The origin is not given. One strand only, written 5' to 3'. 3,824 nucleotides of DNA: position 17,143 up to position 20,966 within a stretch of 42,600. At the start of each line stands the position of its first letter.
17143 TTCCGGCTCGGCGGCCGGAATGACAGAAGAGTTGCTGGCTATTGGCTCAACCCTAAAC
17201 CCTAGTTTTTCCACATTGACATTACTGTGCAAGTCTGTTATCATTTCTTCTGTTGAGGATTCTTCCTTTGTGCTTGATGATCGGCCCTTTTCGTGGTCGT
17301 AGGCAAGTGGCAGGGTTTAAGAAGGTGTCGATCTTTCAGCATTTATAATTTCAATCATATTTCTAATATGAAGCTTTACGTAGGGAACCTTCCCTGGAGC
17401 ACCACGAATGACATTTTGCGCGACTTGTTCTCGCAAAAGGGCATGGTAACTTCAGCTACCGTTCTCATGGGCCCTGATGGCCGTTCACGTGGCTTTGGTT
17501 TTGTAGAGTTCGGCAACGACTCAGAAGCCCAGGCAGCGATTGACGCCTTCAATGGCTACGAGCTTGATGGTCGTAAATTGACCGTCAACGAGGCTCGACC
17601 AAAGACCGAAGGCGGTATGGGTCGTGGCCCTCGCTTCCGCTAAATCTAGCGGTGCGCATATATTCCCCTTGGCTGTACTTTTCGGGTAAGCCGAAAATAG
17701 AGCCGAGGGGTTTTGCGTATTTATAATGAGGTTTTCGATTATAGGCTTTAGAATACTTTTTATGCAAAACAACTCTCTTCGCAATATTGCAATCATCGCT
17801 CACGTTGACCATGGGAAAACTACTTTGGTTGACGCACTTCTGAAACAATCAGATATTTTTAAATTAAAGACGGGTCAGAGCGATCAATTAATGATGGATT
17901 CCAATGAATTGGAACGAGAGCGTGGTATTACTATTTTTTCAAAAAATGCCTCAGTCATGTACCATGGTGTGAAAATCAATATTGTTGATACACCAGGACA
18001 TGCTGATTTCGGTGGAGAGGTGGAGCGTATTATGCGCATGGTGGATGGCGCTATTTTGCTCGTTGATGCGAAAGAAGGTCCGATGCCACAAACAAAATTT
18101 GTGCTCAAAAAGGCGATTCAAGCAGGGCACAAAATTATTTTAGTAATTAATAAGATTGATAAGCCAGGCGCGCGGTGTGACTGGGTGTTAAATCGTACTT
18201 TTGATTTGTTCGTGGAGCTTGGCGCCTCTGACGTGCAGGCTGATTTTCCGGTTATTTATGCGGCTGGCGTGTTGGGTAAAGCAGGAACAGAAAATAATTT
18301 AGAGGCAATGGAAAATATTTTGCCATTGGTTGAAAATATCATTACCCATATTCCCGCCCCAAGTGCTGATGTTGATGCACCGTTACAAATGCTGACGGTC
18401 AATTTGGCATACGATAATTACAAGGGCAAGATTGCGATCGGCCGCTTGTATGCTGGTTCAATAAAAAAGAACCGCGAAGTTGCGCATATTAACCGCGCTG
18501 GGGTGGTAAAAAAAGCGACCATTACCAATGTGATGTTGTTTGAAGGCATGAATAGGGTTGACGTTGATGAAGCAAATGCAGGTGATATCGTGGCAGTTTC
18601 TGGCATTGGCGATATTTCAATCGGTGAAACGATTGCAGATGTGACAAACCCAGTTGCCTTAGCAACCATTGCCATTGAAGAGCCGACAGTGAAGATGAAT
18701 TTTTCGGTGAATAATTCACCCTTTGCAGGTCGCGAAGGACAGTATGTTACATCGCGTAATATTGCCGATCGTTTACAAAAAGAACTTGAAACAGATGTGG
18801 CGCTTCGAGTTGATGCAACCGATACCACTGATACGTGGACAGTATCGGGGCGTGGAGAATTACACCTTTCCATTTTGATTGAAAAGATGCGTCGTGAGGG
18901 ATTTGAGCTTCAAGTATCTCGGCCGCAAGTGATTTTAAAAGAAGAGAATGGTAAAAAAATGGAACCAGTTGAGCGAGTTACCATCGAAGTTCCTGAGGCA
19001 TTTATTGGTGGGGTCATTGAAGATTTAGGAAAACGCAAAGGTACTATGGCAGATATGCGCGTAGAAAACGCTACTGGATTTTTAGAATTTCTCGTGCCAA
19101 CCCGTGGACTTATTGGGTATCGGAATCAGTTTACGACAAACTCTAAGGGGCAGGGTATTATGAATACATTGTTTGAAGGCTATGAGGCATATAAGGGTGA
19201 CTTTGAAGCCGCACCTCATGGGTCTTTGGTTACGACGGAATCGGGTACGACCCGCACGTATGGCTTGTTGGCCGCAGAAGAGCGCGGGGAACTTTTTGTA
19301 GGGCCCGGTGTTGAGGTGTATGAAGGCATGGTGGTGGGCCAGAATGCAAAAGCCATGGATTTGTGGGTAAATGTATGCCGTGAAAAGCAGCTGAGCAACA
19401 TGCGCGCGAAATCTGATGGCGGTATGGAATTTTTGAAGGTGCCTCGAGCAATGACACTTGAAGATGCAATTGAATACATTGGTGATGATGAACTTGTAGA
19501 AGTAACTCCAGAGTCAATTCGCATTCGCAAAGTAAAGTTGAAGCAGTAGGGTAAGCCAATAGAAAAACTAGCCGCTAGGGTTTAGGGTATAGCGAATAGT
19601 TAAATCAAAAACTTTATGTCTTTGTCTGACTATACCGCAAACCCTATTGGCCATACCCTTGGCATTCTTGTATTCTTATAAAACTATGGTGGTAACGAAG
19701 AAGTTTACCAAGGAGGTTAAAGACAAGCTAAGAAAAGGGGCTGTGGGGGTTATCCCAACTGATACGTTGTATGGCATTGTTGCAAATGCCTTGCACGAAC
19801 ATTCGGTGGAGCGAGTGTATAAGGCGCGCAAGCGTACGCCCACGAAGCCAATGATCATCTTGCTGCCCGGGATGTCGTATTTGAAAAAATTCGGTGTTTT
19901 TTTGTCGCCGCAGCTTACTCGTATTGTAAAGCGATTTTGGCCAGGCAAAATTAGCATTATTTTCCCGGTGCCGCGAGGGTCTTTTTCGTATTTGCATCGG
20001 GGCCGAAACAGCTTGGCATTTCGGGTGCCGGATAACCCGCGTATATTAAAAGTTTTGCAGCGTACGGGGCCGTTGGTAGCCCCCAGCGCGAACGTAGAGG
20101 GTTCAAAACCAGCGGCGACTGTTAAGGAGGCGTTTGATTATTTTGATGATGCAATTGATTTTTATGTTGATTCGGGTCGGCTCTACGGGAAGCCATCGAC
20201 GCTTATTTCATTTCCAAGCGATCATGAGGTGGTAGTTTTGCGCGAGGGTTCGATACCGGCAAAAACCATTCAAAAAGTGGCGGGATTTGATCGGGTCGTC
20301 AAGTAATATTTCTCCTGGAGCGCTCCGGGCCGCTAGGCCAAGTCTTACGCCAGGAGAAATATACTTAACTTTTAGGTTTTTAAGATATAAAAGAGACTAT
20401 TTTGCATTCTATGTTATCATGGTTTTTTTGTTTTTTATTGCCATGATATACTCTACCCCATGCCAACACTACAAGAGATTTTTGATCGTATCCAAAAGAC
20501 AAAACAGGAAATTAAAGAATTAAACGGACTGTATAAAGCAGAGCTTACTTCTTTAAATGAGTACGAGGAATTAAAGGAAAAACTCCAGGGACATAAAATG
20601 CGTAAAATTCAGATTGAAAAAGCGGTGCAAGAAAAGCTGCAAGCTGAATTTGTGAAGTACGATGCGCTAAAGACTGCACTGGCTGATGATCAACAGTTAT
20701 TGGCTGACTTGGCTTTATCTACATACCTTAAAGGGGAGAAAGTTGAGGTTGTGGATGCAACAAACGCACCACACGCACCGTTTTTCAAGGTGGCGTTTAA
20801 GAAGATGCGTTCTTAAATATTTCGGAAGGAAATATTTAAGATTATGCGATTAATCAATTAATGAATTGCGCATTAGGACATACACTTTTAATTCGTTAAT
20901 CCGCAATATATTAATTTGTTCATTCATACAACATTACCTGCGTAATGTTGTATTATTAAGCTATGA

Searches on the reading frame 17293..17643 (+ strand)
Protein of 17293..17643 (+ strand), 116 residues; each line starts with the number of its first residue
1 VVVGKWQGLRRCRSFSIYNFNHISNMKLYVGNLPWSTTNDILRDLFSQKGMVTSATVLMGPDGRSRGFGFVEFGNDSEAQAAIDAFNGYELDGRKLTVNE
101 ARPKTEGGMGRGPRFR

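Call 8: search_protein_families(library=pfam, proteins=[window:17293-17643:+])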
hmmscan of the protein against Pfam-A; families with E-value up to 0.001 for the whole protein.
window:17293-17643:+ (116 aa): 1 family
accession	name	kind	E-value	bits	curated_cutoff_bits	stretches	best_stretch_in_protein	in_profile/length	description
PF00076.28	RRM_1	-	3.2e-22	78.6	20.7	1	28-96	1-69/70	RNA recognition motif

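Call 9: search_protein_families(library=ncbifam, proteins=[window:17293-17643:+])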
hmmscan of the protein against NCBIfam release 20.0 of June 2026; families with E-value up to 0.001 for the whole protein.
window:17293-17643:+ (116 aa): 8 families
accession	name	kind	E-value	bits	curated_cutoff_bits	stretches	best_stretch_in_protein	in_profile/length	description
NF058537.1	Rbp_regulator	equivalog_domain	4e-23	81.5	100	1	28-104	2-79/79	RNA-binding regulator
TIGR01622.1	SF-CC1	subfamily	3.6e-19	69.1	231.65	1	16-102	210-297/500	splicing factor, CC1-like family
TIGR01628.1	PABP-1234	subfamily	2.2e-18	66.7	497.1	1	16-104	276-364/595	polyadenylate binding protein, human types 1, 2, 3, 4 family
TIGR01642.1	U2AF_lg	subfamily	4.2e-13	48.6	310.3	1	24-101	295-373/510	U2 snRNP auxilliary factor, large subunit, splicing factor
TIGR01661.1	ELAV_HUD_SF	subfamily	1.3e-10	41.4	279.1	1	26-99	270-343/351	ELAV/HuD family splicing factor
TIGR01659.1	sex-lethal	subfamily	6.2e-09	35.9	486.2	1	21-89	189-258/346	sex-lethal family splicing factor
TIGR01648.1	hnRNP-R-Q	subfamily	1.2e-08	34.2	317.85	1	27-98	60-132/577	hnRNP-R, Q splicing factor family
TIGR01645.1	half-pint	subfamily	0.00031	19.6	443.95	1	40-100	215-276/607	poly-U binding splicing factor, half-pint family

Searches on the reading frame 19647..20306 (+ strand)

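Call 8: search_protein_families(library=pfam, proteins=[window:19647-20306:+])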
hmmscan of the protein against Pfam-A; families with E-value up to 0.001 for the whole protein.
window:19647-20306:+ (219 aa): 1 family
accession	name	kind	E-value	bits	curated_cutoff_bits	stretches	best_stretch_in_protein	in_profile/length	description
PF01300.24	Sua5_yciO_yrdC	-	6.2e-43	146.8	25.1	1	27-201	2-178/178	Telomere recombination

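Call 9: search_protein_families(library=ncbifam, proteins=[window:19647-20306:+])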
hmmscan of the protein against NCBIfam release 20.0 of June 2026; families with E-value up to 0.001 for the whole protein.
window:19647-20306:+ (219 aa): 2 families
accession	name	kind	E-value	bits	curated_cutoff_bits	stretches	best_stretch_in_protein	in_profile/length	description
TIGR00057.1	TIGR00057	equivalog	9.3e-46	155.6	123.2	1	21-212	11-201/202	L-threonylcarbamoyladenylate synthase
NF007919.1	PRK10634.1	equivalog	2.6e-17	62.9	175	1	26-186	3-166/176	L-threonylcarbamoyladenylate synthase type 1 TsaC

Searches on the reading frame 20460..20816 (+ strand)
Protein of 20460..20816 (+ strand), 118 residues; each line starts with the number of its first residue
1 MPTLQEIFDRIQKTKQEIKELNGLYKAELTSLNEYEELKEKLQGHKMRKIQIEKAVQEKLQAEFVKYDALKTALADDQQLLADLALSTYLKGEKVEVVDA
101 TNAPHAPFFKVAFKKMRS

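Call 67: search_protein_families(library=pfam, proteins=[window:20460-20816:+], max_evalue=0.01)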
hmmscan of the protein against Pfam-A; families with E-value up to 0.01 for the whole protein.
window:20460-20816:+ (118 aa): 1 family
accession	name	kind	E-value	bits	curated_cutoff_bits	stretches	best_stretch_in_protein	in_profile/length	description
PF08463.15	EcoEI_R_C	-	0.0033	18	24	1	5-87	5-77/163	EcoEI R protein C-terminal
